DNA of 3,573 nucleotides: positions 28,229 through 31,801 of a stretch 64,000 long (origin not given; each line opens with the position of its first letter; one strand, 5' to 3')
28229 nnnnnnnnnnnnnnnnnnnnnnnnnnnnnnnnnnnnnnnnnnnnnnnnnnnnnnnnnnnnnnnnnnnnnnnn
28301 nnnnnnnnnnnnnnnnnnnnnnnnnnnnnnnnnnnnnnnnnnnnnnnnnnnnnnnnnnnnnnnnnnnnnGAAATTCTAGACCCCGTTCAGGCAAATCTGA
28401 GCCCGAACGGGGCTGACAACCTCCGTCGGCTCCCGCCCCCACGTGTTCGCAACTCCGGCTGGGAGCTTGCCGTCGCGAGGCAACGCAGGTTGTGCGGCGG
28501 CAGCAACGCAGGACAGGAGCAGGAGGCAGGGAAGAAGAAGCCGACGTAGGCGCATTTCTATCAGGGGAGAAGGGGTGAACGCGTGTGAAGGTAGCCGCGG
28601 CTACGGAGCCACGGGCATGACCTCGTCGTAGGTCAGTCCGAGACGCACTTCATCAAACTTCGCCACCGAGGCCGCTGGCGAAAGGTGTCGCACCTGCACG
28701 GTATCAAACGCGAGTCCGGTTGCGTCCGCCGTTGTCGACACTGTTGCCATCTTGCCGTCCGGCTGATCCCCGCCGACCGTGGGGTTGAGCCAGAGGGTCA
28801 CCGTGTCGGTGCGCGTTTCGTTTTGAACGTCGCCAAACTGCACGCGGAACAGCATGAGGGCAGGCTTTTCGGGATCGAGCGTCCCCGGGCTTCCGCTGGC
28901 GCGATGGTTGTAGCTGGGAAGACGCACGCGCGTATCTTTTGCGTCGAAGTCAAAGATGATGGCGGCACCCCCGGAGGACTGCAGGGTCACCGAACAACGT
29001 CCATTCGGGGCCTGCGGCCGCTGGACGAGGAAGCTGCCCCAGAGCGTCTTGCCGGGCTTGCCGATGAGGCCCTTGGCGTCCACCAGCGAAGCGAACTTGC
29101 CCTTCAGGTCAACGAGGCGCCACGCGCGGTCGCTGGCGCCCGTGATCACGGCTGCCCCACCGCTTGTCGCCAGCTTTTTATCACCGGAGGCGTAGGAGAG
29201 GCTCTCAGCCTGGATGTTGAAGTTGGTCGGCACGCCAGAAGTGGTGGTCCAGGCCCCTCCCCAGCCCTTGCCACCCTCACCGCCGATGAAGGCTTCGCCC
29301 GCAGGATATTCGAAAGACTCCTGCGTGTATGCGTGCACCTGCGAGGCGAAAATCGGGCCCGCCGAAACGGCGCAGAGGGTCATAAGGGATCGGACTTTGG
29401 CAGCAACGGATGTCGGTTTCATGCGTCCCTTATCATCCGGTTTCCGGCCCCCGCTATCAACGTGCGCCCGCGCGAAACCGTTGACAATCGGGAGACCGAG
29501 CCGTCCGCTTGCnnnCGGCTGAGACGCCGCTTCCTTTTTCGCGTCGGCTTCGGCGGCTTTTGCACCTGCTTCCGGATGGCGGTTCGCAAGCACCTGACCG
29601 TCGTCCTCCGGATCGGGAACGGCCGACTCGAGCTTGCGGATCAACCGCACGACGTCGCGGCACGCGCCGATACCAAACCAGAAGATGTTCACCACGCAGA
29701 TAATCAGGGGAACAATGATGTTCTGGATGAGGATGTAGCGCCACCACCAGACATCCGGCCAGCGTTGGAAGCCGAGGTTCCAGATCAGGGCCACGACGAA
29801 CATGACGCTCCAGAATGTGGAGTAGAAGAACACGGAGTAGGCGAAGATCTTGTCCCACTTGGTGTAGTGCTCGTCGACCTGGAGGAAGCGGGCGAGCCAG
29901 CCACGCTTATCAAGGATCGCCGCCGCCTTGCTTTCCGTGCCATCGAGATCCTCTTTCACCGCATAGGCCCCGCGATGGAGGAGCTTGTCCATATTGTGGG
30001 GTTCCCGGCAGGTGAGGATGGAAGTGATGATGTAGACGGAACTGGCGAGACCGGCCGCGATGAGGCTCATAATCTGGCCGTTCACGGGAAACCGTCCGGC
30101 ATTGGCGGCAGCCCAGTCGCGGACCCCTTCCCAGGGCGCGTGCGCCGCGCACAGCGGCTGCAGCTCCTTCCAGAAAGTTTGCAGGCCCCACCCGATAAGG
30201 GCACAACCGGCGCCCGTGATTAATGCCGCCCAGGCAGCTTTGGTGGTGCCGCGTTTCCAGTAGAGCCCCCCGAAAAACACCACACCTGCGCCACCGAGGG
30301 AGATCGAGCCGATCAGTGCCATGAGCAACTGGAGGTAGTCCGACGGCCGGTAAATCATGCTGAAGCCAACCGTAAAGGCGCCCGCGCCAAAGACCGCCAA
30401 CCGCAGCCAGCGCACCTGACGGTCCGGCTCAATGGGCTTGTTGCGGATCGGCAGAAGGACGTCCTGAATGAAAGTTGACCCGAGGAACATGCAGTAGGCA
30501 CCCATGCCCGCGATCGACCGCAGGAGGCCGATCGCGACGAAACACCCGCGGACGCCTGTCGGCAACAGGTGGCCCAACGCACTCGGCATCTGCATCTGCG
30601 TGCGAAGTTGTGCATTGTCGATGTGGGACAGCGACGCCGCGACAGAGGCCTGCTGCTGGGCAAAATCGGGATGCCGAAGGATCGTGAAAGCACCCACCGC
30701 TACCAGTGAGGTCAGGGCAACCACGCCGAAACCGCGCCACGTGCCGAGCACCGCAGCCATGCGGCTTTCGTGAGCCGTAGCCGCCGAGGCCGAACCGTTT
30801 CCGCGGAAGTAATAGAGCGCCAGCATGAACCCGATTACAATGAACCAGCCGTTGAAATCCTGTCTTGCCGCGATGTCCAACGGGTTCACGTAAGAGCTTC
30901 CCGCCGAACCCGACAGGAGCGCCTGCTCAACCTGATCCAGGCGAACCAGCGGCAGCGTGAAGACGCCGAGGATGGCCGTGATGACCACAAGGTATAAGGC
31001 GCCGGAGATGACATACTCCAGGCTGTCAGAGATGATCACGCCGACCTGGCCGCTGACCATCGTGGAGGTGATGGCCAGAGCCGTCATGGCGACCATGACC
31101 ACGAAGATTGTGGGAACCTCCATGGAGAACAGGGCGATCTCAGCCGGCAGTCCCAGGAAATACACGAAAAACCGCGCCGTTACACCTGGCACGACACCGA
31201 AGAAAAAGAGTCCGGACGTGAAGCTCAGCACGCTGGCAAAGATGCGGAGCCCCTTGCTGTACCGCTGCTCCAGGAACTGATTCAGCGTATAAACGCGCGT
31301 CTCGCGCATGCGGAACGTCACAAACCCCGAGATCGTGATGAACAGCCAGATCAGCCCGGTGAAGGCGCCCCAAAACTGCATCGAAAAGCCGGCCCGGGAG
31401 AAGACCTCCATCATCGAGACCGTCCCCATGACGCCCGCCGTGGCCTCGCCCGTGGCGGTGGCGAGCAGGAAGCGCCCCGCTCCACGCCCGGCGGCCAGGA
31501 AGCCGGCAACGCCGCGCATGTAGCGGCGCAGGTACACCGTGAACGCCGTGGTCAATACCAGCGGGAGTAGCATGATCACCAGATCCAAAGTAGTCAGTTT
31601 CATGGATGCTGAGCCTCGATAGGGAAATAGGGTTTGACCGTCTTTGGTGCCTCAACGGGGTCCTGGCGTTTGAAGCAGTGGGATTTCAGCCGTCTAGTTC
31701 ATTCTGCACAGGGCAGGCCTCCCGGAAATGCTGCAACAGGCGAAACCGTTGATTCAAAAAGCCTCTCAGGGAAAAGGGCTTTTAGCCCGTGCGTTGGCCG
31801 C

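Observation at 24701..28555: In-frame TAG separates a signal-peptide-bearing fragment from the body of a ~1285-codon GH2 gene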

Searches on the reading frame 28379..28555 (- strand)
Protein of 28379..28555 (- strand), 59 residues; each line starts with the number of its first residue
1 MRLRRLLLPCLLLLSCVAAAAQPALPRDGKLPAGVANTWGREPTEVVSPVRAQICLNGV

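Call 4: search_protein_families(library=pfam, proteins=[window:28379-28555:-], max_evalue=0.1)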
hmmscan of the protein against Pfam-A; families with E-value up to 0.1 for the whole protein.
window:28379-28555:- (59 aa): 0 families

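Call 15: list_cluster_members(proteins=[P0001, window:28379-28555:-, window:28604-29422:-])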
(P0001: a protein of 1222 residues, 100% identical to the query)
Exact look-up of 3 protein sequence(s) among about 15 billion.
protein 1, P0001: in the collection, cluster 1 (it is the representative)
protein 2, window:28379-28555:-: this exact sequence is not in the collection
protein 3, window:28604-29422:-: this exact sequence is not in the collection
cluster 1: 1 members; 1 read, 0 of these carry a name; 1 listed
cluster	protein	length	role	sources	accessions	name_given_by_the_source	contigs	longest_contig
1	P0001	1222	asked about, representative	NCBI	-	-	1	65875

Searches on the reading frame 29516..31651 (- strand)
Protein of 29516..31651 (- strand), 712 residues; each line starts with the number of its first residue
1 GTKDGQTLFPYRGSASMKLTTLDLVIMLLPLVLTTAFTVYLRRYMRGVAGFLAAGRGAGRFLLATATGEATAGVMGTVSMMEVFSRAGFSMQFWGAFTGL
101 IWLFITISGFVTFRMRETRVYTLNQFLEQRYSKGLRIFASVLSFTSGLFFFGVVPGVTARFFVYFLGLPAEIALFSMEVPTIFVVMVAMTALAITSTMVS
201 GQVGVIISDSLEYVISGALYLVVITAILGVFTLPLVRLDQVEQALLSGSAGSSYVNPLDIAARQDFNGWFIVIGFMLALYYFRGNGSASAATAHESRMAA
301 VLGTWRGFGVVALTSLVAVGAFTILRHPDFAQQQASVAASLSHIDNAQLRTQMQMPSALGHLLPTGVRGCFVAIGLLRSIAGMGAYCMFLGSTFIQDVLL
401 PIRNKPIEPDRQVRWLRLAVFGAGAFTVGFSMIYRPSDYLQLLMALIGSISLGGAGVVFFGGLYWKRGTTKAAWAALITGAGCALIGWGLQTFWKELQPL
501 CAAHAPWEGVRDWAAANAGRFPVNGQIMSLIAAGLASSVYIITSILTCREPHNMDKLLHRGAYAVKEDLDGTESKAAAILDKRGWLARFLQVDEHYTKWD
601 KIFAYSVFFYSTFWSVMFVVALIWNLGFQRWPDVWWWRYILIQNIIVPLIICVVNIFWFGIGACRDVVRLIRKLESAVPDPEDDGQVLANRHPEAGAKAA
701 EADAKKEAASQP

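Call 13: search_protein_families(library=pfam, proteins=[window:29516-31651:-], max_evalue=0.001)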
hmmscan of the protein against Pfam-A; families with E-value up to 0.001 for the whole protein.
window:29516-31651:- (712 aa): 1 family
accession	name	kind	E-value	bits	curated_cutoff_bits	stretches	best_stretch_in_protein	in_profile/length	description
PF00474.23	SSF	-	0.00031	20.2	22.8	0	52-480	2-406/406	Sodium:solute symporter family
